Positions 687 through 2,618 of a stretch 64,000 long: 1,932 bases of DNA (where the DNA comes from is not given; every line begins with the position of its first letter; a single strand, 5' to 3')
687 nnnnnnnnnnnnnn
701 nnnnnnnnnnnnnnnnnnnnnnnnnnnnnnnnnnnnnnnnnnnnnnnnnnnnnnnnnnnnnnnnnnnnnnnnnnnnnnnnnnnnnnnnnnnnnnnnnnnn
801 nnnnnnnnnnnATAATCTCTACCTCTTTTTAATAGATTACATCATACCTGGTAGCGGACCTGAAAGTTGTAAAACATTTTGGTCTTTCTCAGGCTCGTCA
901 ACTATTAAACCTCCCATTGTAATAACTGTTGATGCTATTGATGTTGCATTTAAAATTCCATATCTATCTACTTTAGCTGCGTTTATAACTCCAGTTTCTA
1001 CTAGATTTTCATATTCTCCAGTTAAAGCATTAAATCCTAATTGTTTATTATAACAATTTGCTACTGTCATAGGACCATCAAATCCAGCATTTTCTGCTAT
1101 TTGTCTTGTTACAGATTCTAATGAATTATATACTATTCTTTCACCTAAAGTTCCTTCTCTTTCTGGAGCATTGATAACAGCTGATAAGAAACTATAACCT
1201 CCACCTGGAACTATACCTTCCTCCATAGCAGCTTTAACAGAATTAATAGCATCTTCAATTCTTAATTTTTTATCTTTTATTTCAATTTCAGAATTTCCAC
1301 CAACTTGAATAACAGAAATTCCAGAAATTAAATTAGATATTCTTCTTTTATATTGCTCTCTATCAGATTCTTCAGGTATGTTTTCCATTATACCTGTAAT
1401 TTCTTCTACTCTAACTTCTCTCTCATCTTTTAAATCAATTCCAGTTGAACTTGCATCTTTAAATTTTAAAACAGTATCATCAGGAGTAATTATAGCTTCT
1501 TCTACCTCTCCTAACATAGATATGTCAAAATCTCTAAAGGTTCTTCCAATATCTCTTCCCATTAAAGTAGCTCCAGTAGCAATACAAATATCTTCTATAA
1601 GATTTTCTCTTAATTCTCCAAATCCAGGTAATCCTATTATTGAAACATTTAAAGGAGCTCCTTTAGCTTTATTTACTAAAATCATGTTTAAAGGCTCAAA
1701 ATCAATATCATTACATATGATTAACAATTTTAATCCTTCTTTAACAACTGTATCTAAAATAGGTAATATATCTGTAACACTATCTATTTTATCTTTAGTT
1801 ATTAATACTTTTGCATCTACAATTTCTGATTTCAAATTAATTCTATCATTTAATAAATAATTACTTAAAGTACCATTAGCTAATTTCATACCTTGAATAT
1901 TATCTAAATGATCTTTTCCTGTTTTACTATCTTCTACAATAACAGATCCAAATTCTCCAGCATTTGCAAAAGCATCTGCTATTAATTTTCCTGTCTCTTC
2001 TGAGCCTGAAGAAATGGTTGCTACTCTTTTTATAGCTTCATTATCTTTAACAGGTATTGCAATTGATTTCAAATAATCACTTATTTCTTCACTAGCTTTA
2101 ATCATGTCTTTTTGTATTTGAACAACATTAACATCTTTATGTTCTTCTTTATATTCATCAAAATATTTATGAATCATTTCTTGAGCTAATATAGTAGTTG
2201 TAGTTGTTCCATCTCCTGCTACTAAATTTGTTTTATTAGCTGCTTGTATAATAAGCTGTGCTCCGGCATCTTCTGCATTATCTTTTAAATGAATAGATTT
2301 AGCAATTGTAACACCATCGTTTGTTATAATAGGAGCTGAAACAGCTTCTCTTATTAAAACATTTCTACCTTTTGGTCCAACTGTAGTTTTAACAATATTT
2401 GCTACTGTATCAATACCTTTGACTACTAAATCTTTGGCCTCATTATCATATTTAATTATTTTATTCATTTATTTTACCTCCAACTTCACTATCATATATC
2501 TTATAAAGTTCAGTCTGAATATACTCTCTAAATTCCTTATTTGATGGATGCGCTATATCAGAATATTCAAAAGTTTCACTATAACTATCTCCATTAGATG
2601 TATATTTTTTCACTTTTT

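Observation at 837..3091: Phage-encoded GroES - SpoVG - GroEL cluster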

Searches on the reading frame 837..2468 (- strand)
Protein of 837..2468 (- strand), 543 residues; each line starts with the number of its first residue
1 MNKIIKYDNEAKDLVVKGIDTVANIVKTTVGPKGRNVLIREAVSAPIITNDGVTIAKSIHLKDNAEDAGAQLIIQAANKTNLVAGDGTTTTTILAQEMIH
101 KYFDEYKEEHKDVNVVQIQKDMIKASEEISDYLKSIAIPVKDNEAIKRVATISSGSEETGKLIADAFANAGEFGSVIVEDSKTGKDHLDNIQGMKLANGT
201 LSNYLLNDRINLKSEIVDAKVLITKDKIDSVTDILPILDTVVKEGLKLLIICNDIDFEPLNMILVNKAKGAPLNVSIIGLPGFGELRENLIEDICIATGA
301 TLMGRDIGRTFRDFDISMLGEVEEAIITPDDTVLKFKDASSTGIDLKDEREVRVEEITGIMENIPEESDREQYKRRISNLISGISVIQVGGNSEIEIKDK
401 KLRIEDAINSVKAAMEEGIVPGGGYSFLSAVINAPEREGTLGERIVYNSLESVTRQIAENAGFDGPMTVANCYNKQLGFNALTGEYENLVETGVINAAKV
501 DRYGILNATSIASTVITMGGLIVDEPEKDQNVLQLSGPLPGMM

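Call 3: search_protein_families(library=pfam, proteins=[window:837-2468:-], max_evalue=0.01)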
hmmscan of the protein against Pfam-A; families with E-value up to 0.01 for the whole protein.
window:837-2468:- (543 aa): 1 family
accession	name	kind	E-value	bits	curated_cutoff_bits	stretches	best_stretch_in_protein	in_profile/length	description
PF00118.29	Cpn60_TCP1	-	2.6e-53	181.9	34.3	1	22-524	1-488/490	TCP-1/cpn60 chaperonin family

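Call 4: search_protein_families(library=phrogs, proteins=[window:837-2468:-], max_evalue=0.01)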
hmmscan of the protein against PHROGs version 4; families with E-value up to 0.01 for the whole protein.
window:837-2468:- (543 aa): 1 family
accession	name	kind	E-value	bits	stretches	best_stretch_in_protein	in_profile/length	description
phrog_5725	-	other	2.6e-116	390.4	1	2-529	4-538/540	chaperonin groEL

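Call 6: search_dna_similar(query=window:837-2468:-, collection=phages, mode=protein, max_rows=40)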
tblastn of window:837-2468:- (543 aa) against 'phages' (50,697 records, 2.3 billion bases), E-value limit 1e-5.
Records with a match: 271; places in all: 271; records where one place covers at least 80% of the query: 206.
Best place of each record, by identity: <60% 271.
By first word of the organism name: Vibrio 89; Flavobacterium 73; Staphylococcus 11; Pseudomonas 11; Cellulophaga 9; Listeria 8; Bacillus 8; Bacteriophage 7; uncultured 7; Klebsiella 7; and 19 more.
By host as written in the record: - 82; Flavobacterium sp. BAL314 68; Staphylococcus aureus 8; Listeria monocytogenes 7; Flavobacterium sp. LMO8 4; Cellulophaga sp. HaHa_2_95 4; Bacillus subtilis 4; Pseudomonas aeruginosa 4; and 64 more.
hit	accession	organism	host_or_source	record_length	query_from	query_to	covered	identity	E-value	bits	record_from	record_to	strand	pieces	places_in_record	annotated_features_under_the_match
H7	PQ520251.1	Enterococcus phage IME_EF3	-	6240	1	542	100%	38.1%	3e-109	363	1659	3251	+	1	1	record has no annotation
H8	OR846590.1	Enterococcus phage Efs 1-1-1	Enterococcus faecalis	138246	1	542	100%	38.1%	4e-109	363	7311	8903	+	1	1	record has no annotation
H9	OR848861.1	Listeria phage LM 4-14-1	Listeria monocytogenes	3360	1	525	97%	38.2%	1e-110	359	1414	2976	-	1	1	record has no annotation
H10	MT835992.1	Bacteriophage sp.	human fecal samples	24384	1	543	100%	36.5%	3e-106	355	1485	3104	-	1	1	record has no annotation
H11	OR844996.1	Staphylococcus phage SA 1306 Kay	Staphylococcus aureus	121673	1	531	98%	37.1%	1e-102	345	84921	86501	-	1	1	record has no annotation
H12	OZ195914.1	Vibrio phage K471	Seawater and oysters mix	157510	1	523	96%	36.2%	8e-75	264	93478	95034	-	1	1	chaperonin groEL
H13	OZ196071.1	Vibrio phage K447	Seawater and oysters mix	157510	1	523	96%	36.2%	8e-75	264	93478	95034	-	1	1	chaperonin groEL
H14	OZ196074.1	Vibrio phage K382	Seawater and oysters mix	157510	1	523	96%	36.2%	8e-75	264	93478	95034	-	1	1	chaperonin groEL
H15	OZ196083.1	Vibrio phage K368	Seawater and oysters mix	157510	1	523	96%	36.2%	8e-75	264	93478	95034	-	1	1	chaperonin groEL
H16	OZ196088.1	Vibrio phage K356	Seawater and oysters mix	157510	1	523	96%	36.2%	8e-75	264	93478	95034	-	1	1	chaperonin groEL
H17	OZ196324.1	Vibrio phage K446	Seawater and oysters mix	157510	1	523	96%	36.2%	8e-75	264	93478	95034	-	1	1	chaperonin groEL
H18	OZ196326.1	Vibrio phage K441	Seawater and oysters mix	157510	1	523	96%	36.2%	8e-75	264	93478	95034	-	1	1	chaperonin groEL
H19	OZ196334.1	Vibrio phage K414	Seawater and oysters mix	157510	1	523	96%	36.2%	8e-75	264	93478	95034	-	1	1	chaperonin groEL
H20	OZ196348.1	Vibrio phage K388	Seawater and oysters mix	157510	1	523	96%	36.2%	8e-75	264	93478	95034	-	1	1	chaperonin groEL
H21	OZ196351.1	Vibrio phage K386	Seawater and oysters mix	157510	1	523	96%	36.2%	8e-75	264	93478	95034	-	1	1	chaperonin groEL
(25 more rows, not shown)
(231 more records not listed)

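Call 11: find_related_loci(query=window:837-2468:-, collection=viral_contigs, flank=5000)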
Query window:837-2468:- (543 aa) in viral_contigs; peptide patterns used: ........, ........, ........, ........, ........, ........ (x = any residue, [..] = any of these).
12 stretches matched a pattern; 1 encode a relative of the query (tblastn E <= 1e-3); 1 distinct loci.
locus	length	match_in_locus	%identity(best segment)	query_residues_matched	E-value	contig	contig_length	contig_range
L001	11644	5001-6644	61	1-543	0e+0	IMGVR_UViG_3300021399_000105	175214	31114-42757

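Call 19: list_cluster_members(proteins=[P0010, P0014, window:2461-2787:-, window:837-2468:-])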
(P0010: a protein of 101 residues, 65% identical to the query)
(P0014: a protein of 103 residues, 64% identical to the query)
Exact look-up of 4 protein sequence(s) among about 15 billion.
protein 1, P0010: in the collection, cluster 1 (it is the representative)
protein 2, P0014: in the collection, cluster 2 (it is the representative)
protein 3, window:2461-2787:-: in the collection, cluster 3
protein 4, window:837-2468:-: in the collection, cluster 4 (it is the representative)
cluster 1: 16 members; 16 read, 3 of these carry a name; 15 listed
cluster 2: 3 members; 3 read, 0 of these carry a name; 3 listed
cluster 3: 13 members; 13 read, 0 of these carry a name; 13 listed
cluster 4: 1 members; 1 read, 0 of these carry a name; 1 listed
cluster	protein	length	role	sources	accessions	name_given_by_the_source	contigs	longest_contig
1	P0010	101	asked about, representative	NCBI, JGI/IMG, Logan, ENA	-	DNA-binding cell septation regulator SpoVG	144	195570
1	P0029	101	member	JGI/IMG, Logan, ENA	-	stage V sporulation protein G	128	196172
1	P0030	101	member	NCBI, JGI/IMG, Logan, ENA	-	stage V sporulation protein G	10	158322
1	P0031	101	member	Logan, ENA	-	-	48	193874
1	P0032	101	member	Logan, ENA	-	-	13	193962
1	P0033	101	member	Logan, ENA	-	-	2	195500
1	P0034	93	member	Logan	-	-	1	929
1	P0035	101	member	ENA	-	-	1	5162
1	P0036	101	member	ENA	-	-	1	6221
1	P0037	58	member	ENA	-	-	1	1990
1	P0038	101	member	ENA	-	-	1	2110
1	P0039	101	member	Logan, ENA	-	-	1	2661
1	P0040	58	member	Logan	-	-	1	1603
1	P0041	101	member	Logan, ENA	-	-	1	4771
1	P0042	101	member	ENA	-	-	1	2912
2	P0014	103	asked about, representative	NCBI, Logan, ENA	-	-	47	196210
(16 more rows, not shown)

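Call 24: find_homologous_proteins(query=window:837-2468:-, max_evalue=1e-30)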
Query window:837-2468:- (543 aa): 8000 proteins with E <= 1e-30 among 8000 candidates; the best 120 are listed.
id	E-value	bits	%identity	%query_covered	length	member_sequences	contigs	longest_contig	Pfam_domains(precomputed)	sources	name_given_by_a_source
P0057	0.0e+0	1157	100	100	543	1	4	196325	PF00118.30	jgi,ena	-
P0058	0.0e+0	1151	100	100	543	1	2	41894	PF00118.30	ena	-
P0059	0.0e+0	1149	99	100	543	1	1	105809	PF00118.30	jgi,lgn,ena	-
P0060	0.0e+0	1149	99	100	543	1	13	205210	PF00118.30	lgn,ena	-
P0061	0.0e+0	1132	98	100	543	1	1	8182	PF00118.30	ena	-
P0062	0.0e+0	1123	96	100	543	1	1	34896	PF00118.30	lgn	-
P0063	0.0e+0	1108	95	100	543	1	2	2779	PF00118.30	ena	-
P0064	0.0e+0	1106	95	100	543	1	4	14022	PF00118.30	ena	-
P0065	0.0e+0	1105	95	100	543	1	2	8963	PF00118.30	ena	-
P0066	0.0e+0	1104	95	100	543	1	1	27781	PF00118.30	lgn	-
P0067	0.0e+0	1102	95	100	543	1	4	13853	PF00118.30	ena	-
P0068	0.0e+0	1101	95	100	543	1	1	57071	PF00118.30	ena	-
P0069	0.0e+0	1099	94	100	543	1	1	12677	PF00118.30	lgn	-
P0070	0.0e+0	1090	92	100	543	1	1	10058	PF00118.30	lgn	-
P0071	0.0e+0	1087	93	100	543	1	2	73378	PF00118.30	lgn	-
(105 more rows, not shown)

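Call 36: find_related_loci(query=A1, collection=viral_contigs, flank=4000)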
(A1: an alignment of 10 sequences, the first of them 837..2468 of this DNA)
Query A1 (543 aa) in viral_contigs; peptide patterns used: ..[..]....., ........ (x = any residue, [..] = any of these).
220 stretches matched a pattern; 206 encode a relative of the query (tblastn E <= 1e-3); the best 80 are kept; 80 distinct loci.
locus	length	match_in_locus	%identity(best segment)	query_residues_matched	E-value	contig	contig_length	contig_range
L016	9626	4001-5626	68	1-543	0e+0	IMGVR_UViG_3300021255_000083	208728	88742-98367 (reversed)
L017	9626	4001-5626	68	1-543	0e+0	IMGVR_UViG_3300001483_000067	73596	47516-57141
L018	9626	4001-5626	68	1-540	0e+0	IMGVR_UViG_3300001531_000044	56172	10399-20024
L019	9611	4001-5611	65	1-535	0e+0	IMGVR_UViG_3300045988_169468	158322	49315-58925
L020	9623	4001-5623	59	1-538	0e+0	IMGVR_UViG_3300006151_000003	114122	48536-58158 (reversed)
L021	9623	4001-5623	59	1-538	0e+0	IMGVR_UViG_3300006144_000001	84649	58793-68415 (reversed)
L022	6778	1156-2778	59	1-538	0e+0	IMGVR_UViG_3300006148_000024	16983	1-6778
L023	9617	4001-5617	59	1-538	0e+0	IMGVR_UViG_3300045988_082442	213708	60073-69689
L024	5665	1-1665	38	1-543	2e-118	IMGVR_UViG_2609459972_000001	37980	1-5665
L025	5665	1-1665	38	1-543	3e-118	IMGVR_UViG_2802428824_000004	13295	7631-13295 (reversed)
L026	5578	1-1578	39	1-530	2e-117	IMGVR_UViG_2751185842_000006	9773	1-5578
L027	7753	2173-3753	40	1-529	7e-117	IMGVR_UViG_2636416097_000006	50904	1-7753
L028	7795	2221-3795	39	1-529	2e-114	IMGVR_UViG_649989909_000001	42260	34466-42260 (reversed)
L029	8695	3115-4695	40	1-529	3e-117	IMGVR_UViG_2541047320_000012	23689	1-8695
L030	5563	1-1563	38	1-525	4e-113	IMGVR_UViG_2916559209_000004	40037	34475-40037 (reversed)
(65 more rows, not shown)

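Call 41: search_solved_structures(query=window:837-2468:-, max_evalue=1e-20, show_alignments=1)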
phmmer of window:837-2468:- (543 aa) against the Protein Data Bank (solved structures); distinct sequences matched with E-value up to 1e-20: 63 (the best 60 are shown).
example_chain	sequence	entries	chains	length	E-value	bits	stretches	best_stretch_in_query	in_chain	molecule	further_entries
4v4o_A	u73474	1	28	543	2.6e-112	379.5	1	1-532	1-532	cpn60(GroEL)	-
9c0d_A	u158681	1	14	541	5.7e-109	368.4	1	2-528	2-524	Chaperonin GroEL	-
9rwr_A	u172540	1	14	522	9.1e-104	351.3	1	3-526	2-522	Ancestral Fibrobacteres-Chlorobi-Bacteroidetes Group Chaperonin (AFCB)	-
7v9r_A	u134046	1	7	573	1.6e-99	337.3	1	3-535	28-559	60 kDa chaperonin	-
8wuw_A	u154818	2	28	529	1.7e-99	337.2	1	5-527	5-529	Chaperonin GroEL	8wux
7v98_A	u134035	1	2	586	7.3e-99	335.1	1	3-534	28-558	60 kDa chaperonin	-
1iok_A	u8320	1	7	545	3.2e-98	333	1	3-529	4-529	CHAPERONIN 60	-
3rtk_A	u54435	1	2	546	5.5e-98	332.2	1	1-542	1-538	60 kDa chaperonin 2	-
8wuc_A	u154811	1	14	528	2e-95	323.8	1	3-527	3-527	Chaperonin GroEL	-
8wu4_A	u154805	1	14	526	3.9e-95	322.8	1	3-526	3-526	Chaperonin GroEL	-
4ki8_A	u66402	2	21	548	3.2e-94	319.8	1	3-542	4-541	GroEL protein | 60 kDa chaperonin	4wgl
8g7j_A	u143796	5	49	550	4.2e-94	319.4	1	3-530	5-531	60 kDa heat shock protein, mitochondrial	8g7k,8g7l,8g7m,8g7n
4pkn_G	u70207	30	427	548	4.5e-94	319.3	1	3-542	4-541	60 kDa chaperonin | Chaperonin GroEL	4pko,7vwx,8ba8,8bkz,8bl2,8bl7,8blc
1aon_A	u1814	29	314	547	4.6e-94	319.3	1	3-542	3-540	GROEL | groEL protein | 60 kDa chaperonin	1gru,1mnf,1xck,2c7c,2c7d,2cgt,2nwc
9l8p_A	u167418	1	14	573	5.6e-94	319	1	3-530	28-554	60 kDa heat shock protein, mitochondrial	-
6tmt_A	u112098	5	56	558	7.7e-28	100.9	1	6-434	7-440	Putative GroEL-like chaperonine protein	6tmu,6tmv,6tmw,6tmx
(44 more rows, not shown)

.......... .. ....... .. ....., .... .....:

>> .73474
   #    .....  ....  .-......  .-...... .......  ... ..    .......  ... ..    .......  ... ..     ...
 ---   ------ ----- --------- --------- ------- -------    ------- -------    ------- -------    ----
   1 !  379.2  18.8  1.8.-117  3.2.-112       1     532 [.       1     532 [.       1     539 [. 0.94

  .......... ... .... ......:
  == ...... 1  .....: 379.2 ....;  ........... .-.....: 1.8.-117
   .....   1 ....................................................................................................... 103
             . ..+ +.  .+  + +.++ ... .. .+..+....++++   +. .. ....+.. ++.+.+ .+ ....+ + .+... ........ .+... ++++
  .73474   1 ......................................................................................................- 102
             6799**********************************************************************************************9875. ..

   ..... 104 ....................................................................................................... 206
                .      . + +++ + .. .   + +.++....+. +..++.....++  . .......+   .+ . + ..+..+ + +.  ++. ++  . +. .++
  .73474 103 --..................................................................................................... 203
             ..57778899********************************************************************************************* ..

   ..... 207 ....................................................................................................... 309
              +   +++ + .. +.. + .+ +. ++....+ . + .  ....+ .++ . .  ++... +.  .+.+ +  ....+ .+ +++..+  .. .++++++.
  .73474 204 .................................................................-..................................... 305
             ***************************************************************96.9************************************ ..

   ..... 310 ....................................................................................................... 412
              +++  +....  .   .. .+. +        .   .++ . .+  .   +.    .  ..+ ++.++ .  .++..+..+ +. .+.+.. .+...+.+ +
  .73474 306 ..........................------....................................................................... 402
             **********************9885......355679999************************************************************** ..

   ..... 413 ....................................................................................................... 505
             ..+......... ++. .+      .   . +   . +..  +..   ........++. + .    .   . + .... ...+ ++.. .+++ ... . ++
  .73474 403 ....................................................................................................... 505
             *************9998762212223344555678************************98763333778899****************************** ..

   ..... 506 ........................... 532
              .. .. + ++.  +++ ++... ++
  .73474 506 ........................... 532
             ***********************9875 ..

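Call 48: search_protein_families(library=pfam, proteins=[L020:3787-4008:+, L020:2625-2915:+], max_evalue=0.01)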
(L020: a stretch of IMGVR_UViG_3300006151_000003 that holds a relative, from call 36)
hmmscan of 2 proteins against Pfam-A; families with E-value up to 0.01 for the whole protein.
L020:3787-4008:+ (73 aa): 0 families

L020:2625-2915:+ (96 aa): 1 family
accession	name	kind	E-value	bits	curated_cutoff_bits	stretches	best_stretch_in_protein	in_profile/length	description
PF14359.12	DUF4406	-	1.6e-07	32.1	22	1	21-94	20-90/91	Domain of unknown function (DUF4406)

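Call 60: find_related_loci(query=A5, collection=viral_contigs, flank=4000)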
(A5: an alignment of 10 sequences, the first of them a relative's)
Query A5 (92 aa) in viral_contigs; peptide patterns used: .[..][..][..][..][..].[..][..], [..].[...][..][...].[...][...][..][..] (x = any residue, [..] = any of these).
149 stretches matched a pattern; 10 encode a relative of the query (tblastn E <= 1e-3); 10 distinct loci.
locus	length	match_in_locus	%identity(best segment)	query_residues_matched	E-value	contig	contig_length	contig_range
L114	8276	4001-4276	100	1-92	8e-59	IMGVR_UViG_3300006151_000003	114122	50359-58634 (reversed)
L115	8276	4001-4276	100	1-92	8e-59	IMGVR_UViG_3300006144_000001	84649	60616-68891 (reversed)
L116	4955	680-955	100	1-92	8e-59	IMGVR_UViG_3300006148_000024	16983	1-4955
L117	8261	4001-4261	56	1-86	4e-30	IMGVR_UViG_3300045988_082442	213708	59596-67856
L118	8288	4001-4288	40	1-83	8e-20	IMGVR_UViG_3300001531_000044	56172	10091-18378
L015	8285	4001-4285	39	4-83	2e-19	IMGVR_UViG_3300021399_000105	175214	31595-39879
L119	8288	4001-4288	39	1-83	5e-18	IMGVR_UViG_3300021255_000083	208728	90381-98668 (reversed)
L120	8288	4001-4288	39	1-83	5e-18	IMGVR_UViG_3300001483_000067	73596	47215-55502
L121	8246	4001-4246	37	4-84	2e-16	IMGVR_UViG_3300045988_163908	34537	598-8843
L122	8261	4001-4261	37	2-86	1e-12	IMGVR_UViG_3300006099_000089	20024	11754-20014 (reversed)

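Call 70: search_protein_families(library=ncbifam, proteins=[window:837-2468:-, L020:3525-3800:+], max_evalue=0.001)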
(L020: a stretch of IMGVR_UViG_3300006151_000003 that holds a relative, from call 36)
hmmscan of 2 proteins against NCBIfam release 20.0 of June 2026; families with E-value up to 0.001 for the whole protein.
window:837-2468:- (543 aa): 18 families
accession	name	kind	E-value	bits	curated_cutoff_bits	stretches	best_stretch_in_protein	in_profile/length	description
NF009487.0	PRK12849.1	subfamily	3.2e-139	464.7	352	1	1-531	1-529/543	chaperonin GroEL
NF000592.1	PRK00013.1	subfamily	1.1e-136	456.4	397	1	3-526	2-524/524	chaperonin GroEL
TIGR02348.1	GroEL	equivalog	2.1e-136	455.5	582.1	1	3-528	2-526/526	chaperonin GroEL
NF009489.0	PRK12851.1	subfamily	8e-130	433.7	464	1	1-534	2-533/541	chaperonin GroEL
NF009488.0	PRK12850.1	subfamily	3.5e-128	428.5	475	1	1-532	2-531/544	chaperonin GroEL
NF010704.0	PRK14104.1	subfamily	3.1e-104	349.2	1041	1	3-532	4-532/546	chaperonin GroEL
NF038369.1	GroEL3_Chlamy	exception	5.4e-49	167.2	600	1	11-498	12-482/506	variant chaperonin GroEL3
NF038370.1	GroEL2_Chlamy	exception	3.6e-26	91.9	600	1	13-517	13-514/533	variant chaperonin GroEL2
NF041083.2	thermosome_beta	equivalog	9.4e-24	84.3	400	2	7-216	14-220/520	thermosome subunit beta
NF041082.2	thermosome_alpha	equivalog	1.3e-23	83.7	450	2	9-217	16-220/519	thermosome subunit alpha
TIGR02339.1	thermosome_arch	subfamily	1.1e-22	80.5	671.1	2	7-198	13-202/521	thermosome subunit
TIGR02345.1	chap_CCT_eta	equivalog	7.9e-17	60.7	669.2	1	17-199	25-199/523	T-complex protein 1 subunit eta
TIGR02342.1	chap_CCT_delta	equivalog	1.2e-13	50.4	695.35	1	17-157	16-151/517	T-complex protein 1 subunit delta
TIGR02347.1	chap_CCT_zeta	equivalog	5.3e-12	45.1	587.15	1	11-148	17-150/531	T-complex protein 1 subunit zeta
TIGR02346.1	chap_CCT_theta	equivalog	9.8e-12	44.1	455.9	1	15-214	20-217/531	T-complex protein 1 subunit theta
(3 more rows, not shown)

L020:3525-3800:+ (92 aa): 1 family
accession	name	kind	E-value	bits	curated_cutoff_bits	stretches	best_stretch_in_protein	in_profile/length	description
NF009749.0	PRK13259.1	equivalog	9.3e-19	67.3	108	1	5-86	2-84/96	septation regulator SpoVG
